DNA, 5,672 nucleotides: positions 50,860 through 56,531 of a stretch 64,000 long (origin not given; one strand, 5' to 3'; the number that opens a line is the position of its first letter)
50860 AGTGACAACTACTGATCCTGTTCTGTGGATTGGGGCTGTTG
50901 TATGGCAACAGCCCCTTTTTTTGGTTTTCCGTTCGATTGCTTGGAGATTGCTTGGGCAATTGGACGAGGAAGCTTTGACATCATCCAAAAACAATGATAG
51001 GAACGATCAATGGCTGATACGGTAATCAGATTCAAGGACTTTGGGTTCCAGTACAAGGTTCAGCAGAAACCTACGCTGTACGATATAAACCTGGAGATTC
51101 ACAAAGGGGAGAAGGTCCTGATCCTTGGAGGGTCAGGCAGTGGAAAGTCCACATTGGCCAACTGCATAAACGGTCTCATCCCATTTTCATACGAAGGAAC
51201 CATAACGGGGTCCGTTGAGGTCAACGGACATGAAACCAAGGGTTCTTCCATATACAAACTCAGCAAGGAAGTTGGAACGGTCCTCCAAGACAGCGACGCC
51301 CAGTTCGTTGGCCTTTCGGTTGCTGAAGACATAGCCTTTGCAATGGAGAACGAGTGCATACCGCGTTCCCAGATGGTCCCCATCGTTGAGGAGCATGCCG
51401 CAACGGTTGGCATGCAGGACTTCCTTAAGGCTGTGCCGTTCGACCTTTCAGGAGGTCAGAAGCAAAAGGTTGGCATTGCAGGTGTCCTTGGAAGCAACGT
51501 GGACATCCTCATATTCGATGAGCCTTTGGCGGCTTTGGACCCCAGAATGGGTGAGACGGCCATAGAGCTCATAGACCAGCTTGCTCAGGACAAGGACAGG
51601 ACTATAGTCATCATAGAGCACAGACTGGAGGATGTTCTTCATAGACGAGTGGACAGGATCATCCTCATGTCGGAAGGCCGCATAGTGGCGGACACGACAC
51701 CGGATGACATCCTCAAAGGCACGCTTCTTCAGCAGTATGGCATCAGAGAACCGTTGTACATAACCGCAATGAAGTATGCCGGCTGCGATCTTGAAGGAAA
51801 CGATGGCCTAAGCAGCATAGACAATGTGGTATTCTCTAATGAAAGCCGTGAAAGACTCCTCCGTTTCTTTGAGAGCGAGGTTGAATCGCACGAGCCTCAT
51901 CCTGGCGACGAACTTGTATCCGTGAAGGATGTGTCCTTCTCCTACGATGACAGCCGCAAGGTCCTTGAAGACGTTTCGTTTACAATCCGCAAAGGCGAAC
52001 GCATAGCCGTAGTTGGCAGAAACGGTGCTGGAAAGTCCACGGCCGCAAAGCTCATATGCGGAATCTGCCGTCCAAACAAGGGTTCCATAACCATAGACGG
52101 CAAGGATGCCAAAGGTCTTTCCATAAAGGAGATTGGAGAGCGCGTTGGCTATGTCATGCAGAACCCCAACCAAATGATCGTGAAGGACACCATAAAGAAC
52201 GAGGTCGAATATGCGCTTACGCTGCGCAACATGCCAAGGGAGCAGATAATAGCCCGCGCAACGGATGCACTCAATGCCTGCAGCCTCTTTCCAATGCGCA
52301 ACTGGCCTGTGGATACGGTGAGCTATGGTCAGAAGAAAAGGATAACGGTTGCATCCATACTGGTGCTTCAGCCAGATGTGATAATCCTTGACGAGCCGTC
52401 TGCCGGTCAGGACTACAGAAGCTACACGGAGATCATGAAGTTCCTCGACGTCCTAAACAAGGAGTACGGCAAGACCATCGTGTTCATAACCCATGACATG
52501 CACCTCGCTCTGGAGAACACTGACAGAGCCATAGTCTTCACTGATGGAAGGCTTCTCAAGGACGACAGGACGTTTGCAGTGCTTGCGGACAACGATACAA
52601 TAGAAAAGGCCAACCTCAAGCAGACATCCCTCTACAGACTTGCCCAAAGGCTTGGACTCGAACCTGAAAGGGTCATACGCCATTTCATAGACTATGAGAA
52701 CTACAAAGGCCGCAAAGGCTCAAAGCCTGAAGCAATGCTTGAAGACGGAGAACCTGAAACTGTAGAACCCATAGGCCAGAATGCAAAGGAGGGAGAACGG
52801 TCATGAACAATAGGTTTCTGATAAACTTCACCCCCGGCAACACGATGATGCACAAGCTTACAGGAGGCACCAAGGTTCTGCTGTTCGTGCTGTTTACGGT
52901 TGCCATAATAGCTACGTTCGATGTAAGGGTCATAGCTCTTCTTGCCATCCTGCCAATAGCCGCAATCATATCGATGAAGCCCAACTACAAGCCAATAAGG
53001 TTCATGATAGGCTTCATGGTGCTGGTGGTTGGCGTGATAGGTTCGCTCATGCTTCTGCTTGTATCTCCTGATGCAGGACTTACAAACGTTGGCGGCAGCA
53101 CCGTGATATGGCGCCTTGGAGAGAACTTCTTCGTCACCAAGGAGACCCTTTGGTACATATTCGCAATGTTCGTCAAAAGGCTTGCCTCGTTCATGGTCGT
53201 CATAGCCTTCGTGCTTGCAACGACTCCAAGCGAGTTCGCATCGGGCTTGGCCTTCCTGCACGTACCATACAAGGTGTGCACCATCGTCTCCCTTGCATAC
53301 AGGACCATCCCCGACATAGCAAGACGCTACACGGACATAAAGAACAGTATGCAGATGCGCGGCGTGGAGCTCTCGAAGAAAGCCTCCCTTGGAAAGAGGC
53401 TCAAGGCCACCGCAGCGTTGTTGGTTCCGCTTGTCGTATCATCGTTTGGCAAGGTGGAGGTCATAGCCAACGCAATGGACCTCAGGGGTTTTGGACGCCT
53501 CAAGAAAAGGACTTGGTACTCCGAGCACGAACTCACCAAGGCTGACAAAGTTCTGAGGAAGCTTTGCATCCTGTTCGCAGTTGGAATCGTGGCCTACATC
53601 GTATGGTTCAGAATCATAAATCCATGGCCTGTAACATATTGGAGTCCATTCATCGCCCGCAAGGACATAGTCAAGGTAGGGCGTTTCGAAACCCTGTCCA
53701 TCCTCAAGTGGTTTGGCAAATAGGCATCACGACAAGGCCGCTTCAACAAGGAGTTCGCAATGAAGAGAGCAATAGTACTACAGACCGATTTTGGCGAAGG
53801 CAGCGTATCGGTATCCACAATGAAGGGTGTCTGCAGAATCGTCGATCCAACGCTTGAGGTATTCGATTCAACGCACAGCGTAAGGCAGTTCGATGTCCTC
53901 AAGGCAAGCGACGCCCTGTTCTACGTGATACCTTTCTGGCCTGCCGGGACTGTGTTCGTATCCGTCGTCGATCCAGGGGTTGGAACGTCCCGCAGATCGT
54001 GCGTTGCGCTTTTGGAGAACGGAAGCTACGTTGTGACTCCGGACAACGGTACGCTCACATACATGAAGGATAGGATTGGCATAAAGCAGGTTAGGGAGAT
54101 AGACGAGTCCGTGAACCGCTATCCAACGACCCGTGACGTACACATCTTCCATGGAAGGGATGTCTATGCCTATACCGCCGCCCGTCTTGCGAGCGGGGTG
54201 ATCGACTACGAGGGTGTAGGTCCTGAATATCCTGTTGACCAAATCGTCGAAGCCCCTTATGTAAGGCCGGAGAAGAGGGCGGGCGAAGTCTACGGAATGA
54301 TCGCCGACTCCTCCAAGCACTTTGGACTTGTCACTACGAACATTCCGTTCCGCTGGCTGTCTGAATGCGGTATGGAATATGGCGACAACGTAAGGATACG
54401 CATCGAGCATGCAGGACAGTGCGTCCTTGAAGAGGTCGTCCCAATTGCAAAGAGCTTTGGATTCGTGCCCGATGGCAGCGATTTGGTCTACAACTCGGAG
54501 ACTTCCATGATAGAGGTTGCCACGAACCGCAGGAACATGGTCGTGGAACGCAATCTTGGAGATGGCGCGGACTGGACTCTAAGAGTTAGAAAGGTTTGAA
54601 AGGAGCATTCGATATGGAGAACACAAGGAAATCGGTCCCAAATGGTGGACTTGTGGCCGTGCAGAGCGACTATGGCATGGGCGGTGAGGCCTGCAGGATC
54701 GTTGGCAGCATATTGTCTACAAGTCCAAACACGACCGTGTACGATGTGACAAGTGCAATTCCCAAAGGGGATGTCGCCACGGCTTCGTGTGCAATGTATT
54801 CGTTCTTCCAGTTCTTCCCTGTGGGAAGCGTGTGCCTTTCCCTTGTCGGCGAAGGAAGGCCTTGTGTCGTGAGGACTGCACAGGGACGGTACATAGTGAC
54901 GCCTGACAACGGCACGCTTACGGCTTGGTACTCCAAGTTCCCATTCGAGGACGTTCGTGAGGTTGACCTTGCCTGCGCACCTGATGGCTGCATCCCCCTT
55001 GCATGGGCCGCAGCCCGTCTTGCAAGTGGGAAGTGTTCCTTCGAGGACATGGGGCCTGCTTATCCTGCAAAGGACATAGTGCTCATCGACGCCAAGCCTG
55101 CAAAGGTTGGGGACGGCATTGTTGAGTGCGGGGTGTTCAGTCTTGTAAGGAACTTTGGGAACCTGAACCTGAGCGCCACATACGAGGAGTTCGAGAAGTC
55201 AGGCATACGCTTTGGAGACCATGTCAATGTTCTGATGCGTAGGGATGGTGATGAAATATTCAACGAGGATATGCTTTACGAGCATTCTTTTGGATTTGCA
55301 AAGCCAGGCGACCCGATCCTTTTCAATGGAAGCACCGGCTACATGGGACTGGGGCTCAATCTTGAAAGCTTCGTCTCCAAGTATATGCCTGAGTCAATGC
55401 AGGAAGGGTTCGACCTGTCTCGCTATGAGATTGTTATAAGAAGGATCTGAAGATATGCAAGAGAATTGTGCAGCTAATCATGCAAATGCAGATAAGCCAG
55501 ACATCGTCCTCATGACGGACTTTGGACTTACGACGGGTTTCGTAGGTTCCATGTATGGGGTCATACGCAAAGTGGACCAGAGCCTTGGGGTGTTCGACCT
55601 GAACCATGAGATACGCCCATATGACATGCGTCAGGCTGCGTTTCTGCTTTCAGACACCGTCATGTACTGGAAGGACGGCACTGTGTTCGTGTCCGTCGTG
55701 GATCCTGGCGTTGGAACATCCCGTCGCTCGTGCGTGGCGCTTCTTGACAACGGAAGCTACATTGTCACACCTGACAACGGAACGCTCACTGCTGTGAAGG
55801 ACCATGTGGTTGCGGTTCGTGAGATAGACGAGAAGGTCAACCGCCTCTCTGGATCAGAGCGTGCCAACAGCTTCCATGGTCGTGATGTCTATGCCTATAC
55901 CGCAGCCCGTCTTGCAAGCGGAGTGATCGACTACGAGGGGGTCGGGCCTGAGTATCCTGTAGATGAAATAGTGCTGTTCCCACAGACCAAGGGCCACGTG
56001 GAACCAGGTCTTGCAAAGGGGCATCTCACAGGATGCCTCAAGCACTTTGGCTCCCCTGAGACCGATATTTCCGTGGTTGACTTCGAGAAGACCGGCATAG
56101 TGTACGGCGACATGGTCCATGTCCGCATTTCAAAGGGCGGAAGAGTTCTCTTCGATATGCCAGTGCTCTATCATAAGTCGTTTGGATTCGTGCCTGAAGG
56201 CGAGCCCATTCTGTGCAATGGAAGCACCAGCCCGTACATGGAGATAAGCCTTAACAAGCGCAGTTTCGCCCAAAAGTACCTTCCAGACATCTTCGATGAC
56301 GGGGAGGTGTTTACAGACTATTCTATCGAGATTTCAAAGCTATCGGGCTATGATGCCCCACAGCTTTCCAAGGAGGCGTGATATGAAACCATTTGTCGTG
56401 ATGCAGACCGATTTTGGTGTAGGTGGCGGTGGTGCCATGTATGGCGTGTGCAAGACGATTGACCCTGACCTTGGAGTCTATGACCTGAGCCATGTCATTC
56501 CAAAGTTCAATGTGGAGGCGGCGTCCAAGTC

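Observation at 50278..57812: Dedicated ECF transporter operon running into a five-gene array of DUF62 (SAM hydrolase/halogenase family) paralogs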

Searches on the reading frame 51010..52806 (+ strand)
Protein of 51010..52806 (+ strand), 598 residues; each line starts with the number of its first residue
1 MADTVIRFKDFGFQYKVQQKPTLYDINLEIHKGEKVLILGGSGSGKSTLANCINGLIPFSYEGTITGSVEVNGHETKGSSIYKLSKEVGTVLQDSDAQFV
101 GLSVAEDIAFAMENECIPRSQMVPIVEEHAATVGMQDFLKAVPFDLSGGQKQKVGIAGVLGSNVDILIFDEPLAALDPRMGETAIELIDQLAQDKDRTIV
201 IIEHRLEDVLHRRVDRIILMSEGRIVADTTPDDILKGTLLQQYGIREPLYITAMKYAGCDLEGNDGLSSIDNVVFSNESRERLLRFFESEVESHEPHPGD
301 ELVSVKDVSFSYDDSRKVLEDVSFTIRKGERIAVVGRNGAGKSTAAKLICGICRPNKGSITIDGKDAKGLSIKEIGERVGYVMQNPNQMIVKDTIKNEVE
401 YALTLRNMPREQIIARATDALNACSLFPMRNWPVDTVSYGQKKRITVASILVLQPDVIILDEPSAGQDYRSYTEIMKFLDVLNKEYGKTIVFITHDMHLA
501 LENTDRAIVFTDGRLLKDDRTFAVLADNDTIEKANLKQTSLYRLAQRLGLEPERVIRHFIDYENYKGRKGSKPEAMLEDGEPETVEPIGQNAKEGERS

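Call 3: search_protein_families(library=pfam, proteins=[window:51010-52806:+], max_evalue=0.01)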
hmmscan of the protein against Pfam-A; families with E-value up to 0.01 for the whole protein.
window:51010-52806:+ (598 aa): 24 families
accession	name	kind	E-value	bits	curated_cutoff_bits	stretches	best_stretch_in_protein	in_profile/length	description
PF00005.33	ABC_tran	-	9.3e-60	201.6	25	2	319-464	1-136/137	ABC transporter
PF12558.13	DUF3744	-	2e-19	70.5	22.5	1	239-310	3-73/73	ATP-binding cassette cobalt transporter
PF13304.12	AAA_21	-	7.6e-13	49.6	27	1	431-499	232-302/304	AAA domain, putative AbiEii toxin, Type IV TA system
PF13555.12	AAA_29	-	5.8e-08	32.8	27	1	28-51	17-40/61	P-loop containing region of AAA domain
PF13476.12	AAA_23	-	3.8e-06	28.1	27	0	35-54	21-40/201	AAA domain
PF00006.31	ATP-synt_ab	-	4.2e-06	27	29.5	0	25-53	6-34/213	ATP synthase alpha/beta family, nucleotide-binding domain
PF03193.22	RsgA_GTPase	-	1.5e-05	25.4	30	1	18-86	92-158/174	RsgA GTPase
PF01935.23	DUF87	-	8.7e-05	23.1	23.2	0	331-353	25-48/220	Helicase HerA, central domain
PF13479.12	AAA_24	-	0.00032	21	27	0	33-62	2-31/195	AAA domain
PF01695.23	IstB_IS21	-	0.00043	20.3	24.1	0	451-499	150-196/238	IstB-like ATP binding protein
PF01580.24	FtsK_SpoIIIE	-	0.00066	19.6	24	0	30-51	35-57/221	FtsK/SpoIIIE family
PF02463.25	SMC_N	-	0.00098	19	40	0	38-204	29-197/220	RecF/RecN/SMC N terminal domain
PF01078.27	Mg_chelatase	-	0.00099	19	20.3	0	34-62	23-51/207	Magnesium chelatase, subunit ChlI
PF00158.32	Sigma54_activat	-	0.0011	19.1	20.2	0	30-54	19-43/168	Sigma-54 interaction domain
PF20720.3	nSTAND3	-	0.0014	18.8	27.2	0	32-53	16-37/155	Novel STAND NTPase 3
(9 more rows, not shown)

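Call 4: search_protein_families(library=ncbifam, proteins=[window:51010-52806:+], max_evalue=0.01)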
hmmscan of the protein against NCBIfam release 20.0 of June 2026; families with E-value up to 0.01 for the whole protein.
window:51010-52806:+ (598 aa): 197 families (the best 25 are shown)
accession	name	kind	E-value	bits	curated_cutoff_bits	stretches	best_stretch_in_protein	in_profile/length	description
TIGR04520.1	ECF_ATPase_1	equivalog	2.5e-129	430.4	315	2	6-251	1-241/269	energy-coupling factor transporter ATPase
NF010156.0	PRK13635.1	equivalog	1.2e-114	382.2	392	2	1-249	1-243/279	energy-coupling factor ABC transporter ATP-binding protein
TIGR04521.1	ECF_ATPase_2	equivalog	4.4e-110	367.2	330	2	303-549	1-257/279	energy-coupling factor transporter ATPase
NF010167.0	PRK13648.1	subfamily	2.1e-94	315.9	241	2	3-251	5-247/269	energy-coupling factor transporter ATPase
NF010157.0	PRK13636.1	equivalog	1.8e-87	293.2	463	2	300-544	3-249/285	cobalt transporter ATP-binding subunit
NF010171.0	PRK13652.1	equivalog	2e-87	292.8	476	2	302-548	3-249/277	cobalt transporter ATP-binding subunit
NF010158.0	PRK13637.1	equivalog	1.3e-85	287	390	2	19-288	19-282/287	energy-coupling factor transporter ATPase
NF010155.0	PRK13634.1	equivalog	6.5e-83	278.4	413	2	6-248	3-248/290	energy-coupling factor ABC transporter ATP-binding protein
TIGR03375.1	type_I_sec_LssB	subfamily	3.9e-82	276.6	693.1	2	303-528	466-692/696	type I secretion system permease/ATPase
TIGR01166.1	cbiO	subfamily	2e-80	268.7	211.8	2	312-500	1-190/190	cobalt ABC transporter, ATP-binding protein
NF010170.0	PRK13651.1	equivalog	2.6e-78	263.1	432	3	22-238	22-256/308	cobalt transporter ATP-binding subunit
NF010166.0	PRK13646.1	equivalog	3.2e-74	249.8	458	2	6-246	3-246/286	energy-coupling factor transporter ATPase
NF010153.0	PRK13631.1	equivalog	2.6e-72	243.5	463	2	6-251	22-281/320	cobalt transporter ATP-binding subunit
TIGR01186.1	proV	subfamily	8.8e-72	242.2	326.6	2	22-236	8-219/363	betaine/proline/choline family ABC transporter ATP-binding protein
NF006987.0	PRK09452.1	equivalog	1.6e-71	241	482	2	295-519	10-230/378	spermidine/putrescine ABC transporter ATP-binding protein PotA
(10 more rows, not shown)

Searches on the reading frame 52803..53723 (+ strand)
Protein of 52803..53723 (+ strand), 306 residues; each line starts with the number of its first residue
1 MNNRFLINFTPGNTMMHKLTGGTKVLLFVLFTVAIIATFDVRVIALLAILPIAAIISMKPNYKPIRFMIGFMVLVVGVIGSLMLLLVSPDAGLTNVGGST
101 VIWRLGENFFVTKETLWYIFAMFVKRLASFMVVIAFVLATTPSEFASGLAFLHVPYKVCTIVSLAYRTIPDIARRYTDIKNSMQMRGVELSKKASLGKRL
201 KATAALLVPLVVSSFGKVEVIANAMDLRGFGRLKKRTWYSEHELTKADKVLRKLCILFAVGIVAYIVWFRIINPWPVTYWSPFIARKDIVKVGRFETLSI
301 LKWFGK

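Call 3: search_protein_families(library=pfam, proteins=[window:52803-53723:+], max_evalue=0.01)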
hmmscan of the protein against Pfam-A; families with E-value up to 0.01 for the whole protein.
window:52803-53723:+ (306 aa): 1 family
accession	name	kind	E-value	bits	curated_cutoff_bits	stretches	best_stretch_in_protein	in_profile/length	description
PF02361.21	CbiQ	-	6.5e-26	91.8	25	1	13-235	2-212/216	Cobalt transport protein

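Call 4: search_protein_families(library=ncbifam, proteins=[window:52803-53723:+], max_evalue=0.01)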
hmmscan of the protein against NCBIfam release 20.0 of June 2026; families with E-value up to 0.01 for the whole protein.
window:52803-53723:+ (306 aa): 1 family
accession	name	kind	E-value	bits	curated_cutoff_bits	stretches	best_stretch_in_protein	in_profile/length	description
TIGR02454.1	ECF_T_CbiQ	equivalog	6e-18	65.4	111.8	1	23-228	5-200/200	cobalt ECF transporter T component CbiQ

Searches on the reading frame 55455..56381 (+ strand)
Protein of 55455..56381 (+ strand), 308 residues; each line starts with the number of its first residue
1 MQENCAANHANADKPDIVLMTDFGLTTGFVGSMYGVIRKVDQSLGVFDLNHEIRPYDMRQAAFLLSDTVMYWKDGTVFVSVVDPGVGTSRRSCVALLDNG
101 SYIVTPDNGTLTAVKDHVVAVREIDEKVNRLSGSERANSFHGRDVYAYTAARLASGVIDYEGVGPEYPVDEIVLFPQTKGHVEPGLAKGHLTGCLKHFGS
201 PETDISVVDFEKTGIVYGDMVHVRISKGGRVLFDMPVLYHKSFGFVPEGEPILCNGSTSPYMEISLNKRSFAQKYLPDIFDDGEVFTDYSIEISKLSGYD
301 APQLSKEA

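Call 3: search_protein_families(library=pfam, proteins=[window:55455-56381:+], max_evalue=0.01)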
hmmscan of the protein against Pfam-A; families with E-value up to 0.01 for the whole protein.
window:55455-56381:+ (308 aa): 2 families
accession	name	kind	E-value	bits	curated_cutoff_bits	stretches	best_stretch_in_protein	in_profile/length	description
PF01887.21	SAM_HAT_N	-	1.5e-46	158.2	26.3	1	17-163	1-144/145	SAM hydroxide adenosyltransferase N-terminal domain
PF20257.3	SAM_HAT_C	-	2.7e-09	37.6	25.5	1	197-275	8-75/84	SAM hydroxide adenosyltransferase C-terminal domain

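Call 4: search_protein_families(library=ncbifam, proteins=[window:55455-56381:+], max_evalue=0.01)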
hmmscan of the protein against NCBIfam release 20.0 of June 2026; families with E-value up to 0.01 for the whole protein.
window:55455-56381:+ (308 aa): 3 families
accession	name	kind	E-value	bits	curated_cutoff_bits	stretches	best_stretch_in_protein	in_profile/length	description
NF058624.1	RSAMHdlseTHET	equivalog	1e-34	120.3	350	1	17-270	3-234/250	(R)-S-adenosyl-L-methionine hydrolase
NF053629.1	RSAMPyrc0463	equivalog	5.6e-29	101.5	470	1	17-174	2-159/256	(R)-S-adenosyl-L-methionine hydrolase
TIGR04507.1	fluorinase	equivalog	2.9e-18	66.2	400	2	99-238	100-238/286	adenosyl-fluoride synthase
